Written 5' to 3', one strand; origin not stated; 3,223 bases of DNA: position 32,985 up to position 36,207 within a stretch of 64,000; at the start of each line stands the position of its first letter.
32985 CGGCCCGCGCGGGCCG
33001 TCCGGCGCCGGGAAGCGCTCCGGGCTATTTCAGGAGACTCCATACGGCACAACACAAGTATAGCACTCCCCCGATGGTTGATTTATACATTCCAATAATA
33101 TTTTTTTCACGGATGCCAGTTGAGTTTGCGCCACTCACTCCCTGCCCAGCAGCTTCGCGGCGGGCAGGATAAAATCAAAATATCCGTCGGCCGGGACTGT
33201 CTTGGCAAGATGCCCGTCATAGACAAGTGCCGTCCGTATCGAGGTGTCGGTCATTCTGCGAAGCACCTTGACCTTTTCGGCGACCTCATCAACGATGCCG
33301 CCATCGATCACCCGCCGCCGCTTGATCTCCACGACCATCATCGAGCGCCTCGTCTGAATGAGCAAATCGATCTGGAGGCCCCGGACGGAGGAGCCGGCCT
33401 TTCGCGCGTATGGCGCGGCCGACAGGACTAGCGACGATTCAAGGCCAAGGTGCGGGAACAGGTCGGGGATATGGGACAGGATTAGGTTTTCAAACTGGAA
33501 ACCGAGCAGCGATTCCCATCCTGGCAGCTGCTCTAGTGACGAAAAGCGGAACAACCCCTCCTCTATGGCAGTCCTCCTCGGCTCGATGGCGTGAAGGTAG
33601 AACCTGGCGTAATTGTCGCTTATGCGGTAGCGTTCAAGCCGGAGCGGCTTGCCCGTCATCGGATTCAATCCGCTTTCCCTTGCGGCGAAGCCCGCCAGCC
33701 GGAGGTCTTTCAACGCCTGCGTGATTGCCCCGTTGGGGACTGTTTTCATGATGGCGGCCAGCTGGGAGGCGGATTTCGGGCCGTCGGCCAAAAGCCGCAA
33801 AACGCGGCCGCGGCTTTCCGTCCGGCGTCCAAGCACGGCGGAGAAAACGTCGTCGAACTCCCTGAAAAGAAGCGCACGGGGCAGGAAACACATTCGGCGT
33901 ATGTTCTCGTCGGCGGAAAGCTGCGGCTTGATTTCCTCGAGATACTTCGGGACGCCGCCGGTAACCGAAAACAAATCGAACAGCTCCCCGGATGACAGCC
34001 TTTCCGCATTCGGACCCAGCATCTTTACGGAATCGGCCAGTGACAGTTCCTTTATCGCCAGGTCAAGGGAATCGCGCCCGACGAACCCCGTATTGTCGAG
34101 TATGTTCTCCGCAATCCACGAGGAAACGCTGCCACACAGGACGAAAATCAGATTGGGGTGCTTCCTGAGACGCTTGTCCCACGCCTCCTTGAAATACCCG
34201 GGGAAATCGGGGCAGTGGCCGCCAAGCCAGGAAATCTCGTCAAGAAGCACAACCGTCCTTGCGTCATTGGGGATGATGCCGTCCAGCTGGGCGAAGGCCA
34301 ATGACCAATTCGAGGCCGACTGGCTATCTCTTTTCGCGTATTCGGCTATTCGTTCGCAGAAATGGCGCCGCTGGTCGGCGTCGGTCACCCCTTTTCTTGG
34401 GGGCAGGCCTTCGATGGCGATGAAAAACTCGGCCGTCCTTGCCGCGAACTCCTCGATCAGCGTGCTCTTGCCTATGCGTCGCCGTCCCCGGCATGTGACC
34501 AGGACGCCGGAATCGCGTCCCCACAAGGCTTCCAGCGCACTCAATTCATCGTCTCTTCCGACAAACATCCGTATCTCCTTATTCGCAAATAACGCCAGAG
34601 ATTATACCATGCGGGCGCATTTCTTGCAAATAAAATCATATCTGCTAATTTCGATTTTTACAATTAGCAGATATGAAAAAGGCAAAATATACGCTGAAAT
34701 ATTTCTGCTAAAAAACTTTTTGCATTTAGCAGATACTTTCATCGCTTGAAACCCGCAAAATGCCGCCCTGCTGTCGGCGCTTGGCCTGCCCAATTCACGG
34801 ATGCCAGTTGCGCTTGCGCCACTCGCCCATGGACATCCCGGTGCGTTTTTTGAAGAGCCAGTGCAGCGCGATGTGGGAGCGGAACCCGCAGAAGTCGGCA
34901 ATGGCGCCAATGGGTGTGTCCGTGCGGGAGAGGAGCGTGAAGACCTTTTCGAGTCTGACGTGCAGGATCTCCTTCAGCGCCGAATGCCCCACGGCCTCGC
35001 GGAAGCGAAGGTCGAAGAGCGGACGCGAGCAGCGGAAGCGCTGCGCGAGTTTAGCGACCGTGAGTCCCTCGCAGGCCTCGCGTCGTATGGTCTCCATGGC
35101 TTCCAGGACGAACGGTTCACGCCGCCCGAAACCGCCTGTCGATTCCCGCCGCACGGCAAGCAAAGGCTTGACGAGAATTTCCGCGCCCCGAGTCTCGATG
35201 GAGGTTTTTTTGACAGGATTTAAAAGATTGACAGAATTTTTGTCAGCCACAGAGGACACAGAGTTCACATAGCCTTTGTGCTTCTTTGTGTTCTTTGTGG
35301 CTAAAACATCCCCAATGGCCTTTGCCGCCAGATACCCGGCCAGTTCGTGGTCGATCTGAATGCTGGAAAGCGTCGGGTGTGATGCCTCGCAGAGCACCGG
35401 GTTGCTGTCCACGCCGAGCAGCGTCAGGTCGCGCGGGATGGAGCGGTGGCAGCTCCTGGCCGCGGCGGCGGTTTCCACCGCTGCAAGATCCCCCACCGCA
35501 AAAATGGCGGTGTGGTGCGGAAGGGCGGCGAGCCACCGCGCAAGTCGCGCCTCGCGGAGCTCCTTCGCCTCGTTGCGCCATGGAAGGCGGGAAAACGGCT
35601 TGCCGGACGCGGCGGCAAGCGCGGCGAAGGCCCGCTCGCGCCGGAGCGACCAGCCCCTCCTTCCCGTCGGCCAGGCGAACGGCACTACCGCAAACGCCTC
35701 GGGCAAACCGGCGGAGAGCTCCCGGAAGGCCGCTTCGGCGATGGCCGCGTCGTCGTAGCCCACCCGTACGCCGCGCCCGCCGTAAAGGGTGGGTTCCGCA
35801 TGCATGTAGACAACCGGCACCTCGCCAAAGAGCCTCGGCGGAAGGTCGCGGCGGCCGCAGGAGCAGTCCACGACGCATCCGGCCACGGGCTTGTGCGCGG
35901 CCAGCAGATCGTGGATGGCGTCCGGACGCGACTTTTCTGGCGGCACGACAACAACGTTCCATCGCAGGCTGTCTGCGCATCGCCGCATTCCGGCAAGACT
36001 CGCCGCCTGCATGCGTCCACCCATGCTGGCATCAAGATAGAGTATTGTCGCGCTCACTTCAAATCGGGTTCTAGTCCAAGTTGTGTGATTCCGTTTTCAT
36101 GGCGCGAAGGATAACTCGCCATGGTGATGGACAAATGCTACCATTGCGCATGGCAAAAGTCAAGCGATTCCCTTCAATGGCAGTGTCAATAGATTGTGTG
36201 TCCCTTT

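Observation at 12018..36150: Conserved 60-nt element upstream of glycoside-hydrolase genes, with leaderless-type geometry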

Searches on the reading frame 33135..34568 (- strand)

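Call 9: search_protein_families(library=pfam, proteins=[window:33135-34568:-])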
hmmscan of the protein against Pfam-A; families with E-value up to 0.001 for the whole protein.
window:33135-34568:- (477 aa): 3 families
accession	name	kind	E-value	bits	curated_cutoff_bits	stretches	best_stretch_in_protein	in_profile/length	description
PF01637.24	ATPase_2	-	1.2e-10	42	33.2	1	2-213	1-225/225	ATPase domain predominantly from Archaea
PF13191.12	AAA_16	-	5.3e-05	24.2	32.6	1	2-77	2-85/167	AAA ATPase domain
PF13173.12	AAA_14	-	8.8e-05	23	27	1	24-156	5-107/129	AAA domain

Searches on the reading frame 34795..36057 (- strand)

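Call 9: search_protein_families(library=pfam, proteins=[window:34795-36057:-])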
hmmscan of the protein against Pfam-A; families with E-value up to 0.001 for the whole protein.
window:34795-36057:- (420 aa): 3 families
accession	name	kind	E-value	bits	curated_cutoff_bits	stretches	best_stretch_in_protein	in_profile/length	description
PF13377.12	Peripla_BP_3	-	7.1e-18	65.7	26.5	1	131-261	20-154/167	Periplasmic binding protein-like domain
PF12833.13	HTH_18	-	3.6e-13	50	33.6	1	337-416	1-80/80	Helix-turn-helix domain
PF00165.29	HTH_AraC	-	2.1e-07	31.3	26.6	1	379-415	7-42/42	Bacterial regulatory helix-turn-helix proteins, AraC family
